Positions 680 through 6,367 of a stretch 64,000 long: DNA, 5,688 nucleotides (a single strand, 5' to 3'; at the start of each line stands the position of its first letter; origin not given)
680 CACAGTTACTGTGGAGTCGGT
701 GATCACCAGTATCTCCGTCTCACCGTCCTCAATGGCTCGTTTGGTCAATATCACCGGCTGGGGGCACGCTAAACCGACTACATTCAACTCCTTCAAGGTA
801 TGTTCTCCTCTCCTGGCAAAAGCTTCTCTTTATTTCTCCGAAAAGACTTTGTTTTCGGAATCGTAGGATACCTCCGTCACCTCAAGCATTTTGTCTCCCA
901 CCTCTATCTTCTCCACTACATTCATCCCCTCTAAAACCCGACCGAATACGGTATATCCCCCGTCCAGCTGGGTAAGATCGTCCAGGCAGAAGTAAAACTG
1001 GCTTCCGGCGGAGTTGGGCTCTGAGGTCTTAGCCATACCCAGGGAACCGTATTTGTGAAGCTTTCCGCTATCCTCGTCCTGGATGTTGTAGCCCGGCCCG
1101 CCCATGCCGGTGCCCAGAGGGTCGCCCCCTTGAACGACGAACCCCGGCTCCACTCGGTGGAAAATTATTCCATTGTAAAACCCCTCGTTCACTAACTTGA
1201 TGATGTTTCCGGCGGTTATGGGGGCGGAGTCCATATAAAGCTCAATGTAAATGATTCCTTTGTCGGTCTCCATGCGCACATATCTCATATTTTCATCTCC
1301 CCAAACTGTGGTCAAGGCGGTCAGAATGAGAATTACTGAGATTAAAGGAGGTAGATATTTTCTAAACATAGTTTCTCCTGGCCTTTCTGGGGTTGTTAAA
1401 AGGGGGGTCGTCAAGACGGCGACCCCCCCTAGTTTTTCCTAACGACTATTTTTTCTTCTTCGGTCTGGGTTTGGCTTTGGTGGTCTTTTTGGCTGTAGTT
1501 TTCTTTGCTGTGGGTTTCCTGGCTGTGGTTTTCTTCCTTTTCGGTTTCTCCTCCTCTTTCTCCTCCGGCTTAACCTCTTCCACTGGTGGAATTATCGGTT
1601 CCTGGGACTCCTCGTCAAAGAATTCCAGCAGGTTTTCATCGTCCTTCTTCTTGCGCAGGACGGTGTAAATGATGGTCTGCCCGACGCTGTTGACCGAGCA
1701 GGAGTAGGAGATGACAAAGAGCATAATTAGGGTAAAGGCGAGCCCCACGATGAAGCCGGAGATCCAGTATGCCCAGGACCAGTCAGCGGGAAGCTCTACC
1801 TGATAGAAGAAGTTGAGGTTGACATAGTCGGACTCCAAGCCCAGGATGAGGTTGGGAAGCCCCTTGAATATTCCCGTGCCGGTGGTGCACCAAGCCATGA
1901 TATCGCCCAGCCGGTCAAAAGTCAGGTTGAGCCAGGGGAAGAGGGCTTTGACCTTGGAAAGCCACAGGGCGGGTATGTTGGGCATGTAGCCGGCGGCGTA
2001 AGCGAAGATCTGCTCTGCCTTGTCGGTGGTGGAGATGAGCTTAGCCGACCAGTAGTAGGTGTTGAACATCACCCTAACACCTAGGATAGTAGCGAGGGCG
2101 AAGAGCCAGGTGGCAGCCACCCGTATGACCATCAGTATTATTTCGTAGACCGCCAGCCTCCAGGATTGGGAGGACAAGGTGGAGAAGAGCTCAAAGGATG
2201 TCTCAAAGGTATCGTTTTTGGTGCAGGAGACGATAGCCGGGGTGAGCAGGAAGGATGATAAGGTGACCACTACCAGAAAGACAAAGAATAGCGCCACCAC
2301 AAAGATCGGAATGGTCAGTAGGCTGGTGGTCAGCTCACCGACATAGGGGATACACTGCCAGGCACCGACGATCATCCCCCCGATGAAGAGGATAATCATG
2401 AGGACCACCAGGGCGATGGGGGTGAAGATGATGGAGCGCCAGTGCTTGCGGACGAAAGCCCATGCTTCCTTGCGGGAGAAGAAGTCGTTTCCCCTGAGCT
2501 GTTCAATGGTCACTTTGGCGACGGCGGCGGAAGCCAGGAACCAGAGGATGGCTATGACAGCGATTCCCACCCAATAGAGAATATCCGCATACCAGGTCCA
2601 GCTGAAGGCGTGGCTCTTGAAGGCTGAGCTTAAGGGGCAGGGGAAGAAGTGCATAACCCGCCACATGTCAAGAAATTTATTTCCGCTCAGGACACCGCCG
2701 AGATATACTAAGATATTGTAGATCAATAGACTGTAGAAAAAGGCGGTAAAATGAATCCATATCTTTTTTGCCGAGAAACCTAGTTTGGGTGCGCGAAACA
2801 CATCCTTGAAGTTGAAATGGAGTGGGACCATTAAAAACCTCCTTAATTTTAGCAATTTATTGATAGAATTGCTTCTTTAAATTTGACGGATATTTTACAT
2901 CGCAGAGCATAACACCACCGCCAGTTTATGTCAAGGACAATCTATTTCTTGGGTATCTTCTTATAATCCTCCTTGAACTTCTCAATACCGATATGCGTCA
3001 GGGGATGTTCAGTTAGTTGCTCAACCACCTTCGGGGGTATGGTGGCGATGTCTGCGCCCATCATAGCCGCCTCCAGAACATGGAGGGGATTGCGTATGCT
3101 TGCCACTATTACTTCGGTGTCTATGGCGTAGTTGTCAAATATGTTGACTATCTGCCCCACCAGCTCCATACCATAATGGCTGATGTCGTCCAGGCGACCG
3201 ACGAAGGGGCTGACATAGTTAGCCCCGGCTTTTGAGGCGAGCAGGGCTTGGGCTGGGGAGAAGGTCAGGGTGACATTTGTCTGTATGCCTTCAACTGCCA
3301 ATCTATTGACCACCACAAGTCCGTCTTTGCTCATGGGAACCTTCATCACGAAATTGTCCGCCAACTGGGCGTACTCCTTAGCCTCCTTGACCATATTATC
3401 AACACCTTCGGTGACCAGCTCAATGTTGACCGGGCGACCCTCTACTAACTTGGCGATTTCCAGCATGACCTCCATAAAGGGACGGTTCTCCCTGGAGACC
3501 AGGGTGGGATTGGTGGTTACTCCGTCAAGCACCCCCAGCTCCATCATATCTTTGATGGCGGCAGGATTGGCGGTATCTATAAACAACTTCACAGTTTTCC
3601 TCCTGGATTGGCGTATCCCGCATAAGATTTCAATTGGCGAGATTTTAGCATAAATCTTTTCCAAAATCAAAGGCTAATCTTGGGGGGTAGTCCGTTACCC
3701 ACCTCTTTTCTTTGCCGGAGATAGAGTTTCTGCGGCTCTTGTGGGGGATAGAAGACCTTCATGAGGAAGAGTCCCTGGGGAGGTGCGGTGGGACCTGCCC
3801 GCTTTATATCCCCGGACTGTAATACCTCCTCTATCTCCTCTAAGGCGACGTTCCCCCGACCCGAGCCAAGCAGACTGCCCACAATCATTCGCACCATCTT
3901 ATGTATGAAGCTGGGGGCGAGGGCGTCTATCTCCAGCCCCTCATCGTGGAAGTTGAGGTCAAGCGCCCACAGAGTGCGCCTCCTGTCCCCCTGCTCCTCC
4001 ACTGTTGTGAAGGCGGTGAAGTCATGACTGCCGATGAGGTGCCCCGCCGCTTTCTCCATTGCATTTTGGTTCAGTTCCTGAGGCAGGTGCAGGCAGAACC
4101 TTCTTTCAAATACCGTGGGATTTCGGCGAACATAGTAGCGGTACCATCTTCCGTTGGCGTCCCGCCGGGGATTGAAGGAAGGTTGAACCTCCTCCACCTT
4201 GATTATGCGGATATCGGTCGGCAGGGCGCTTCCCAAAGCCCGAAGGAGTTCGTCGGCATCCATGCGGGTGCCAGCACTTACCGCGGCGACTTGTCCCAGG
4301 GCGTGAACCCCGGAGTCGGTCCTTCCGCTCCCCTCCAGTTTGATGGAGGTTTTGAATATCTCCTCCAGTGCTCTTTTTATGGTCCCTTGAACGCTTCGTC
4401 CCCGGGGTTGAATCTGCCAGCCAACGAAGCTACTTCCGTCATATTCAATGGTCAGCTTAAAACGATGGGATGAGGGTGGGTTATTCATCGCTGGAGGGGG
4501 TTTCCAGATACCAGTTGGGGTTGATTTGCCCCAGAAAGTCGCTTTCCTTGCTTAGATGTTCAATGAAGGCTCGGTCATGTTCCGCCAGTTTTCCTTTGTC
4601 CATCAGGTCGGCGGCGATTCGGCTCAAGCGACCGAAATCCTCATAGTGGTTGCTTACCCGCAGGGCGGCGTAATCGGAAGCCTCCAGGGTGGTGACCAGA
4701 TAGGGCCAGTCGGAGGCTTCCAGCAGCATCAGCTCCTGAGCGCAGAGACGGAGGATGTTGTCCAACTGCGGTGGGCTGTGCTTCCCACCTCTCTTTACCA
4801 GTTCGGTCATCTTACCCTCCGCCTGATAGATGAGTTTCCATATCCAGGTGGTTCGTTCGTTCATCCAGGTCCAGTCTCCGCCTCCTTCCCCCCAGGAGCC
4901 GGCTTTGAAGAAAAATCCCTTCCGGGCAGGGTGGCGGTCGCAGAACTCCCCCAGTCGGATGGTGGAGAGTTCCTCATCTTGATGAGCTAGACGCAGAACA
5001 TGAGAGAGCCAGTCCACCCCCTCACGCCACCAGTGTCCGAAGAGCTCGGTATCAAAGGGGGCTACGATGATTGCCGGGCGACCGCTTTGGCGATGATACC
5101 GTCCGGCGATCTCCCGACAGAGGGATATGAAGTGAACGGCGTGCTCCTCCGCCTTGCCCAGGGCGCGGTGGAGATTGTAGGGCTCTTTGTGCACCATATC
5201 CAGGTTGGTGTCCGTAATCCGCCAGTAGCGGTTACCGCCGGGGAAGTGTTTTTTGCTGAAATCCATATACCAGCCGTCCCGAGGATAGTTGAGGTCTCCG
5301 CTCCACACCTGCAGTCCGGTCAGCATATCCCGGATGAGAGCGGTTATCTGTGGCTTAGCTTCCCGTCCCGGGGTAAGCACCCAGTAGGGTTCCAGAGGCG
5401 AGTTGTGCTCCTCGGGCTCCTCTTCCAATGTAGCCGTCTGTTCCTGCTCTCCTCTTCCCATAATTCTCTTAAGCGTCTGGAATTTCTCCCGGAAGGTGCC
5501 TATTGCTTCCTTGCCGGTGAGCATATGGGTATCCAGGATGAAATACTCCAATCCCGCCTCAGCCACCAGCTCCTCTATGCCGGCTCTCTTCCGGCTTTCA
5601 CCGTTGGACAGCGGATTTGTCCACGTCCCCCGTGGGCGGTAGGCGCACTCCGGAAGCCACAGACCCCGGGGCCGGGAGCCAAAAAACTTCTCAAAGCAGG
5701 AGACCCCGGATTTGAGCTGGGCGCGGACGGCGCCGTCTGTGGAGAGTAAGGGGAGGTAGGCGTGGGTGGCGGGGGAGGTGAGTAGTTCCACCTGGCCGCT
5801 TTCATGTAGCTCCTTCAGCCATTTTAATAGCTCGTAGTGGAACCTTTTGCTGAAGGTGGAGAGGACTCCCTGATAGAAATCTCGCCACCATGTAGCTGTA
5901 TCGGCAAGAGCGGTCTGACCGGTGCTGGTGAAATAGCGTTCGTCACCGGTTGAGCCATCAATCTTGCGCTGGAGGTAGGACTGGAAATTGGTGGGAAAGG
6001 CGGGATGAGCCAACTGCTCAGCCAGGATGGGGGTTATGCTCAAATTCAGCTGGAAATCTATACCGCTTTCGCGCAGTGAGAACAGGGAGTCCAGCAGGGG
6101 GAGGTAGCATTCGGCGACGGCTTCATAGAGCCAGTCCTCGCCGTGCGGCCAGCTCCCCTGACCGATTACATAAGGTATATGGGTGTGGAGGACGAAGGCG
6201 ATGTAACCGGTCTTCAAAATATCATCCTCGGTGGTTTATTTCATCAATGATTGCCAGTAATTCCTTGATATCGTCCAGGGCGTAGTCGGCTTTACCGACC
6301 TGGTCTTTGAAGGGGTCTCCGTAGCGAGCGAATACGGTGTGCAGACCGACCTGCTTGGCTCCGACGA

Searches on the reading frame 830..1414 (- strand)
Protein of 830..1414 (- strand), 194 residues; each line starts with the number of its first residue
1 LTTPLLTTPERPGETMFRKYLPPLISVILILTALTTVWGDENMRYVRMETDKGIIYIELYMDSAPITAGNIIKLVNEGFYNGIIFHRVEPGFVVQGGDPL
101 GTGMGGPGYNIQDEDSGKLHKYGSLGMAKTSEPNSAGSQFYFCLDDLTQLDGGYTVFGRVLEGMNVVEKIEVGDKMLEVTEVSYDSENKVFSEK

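Call 44: search_protein_families(library=pfam, proteins=[window:830-1414:-], max_evalue=0.00001)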
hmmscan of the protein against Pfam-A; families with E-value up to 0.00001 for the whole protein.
window:830-1414:- (194 aa): 1 family
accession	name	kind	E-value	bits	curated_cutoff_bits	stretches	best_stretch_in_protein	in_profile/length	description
PF00160.26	Pro_isomerase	-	8e-46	156.6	21.7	1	45-174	1-141/159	Cyclophilin type peptidyl-prolyl cis-trans isomerase/CLD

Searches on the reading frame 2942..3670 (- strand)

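Call 44: search_protein_families(library=pfam, proteins=[window:2942-3670:-], max_evalue=0.00001)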
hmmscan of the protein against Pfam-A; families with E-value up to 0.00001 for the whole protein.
window:2942-3670:- (242 aa): 1 family
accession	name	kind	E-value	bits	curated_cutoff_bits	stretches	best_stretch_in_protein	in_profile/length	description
PF00923.25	TAL_FSA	-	1.5e-51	175.9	27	1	29-237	1-279/285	Transaldolase/Fructose-6-phosphate aldolase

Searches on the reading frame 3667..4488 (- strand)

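Call 44: search_protein_families(library=pfam, proteins=[window:3667-4488:-], max_evalue=0.00001)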
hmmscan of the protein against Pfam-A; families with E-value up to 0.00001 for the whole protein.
window:3667-4488:- (273 aa): 1 family
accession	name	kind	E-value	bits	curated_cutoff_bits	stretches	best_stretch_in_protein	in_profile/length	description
PF01416.25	PseudoU_synth_1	-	5.3e-32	110.9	23.3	2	147-248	1-108/108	tRNA pseudouridine synthase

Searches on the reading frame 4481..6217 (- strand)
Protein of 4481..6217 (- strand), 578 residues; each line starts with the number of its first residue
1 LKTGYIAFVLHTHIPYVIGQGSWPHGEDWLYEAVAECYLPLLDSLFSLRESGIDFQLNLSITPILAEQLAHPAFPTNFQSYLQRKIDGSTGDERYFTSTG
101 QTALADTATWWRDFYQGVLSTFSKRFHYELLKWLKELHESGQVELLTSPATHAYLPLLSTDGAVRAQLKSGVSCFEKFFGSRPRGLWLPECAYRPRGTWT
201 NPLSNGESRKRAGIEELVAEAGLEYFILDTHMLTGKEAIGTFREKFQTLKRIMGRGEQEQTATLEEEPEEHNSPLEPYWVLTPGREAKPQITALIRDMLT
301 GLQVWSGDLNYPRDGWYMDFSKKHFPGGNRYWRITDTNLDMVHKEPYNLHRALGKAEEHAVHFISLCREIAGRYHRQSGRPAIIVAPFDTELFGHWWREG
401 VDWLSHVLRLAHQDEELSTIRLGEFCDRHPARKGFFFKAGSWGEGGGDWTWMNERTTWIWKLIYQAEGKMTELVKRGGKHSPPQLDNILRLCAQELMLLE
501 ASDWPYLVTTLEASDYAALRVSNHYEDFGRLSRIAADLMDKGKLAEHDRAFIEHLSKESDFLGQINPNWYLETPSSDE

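Call 31: search_protein_families(library=ncbifam, proteins=[window:4481-6217:-], max_evalue=0.001)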
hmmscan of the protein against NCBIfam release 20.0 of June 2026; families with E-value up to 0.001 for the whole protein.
window:4481-6217:- (578 aa): 2 families
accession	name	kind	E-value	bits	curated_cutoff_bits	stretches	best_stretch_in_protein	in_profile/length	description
NF041133.1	branch_enz_Thcocales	equivalog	1.2e-144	482.8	1000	1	4-571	1-534/553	1,4-alpha-glucan branching protein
NF041566.1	branchenz_Thermus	equivalog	1e-127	427.1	920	1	6-548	3-512/527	1,4-alpha-glucan branching protein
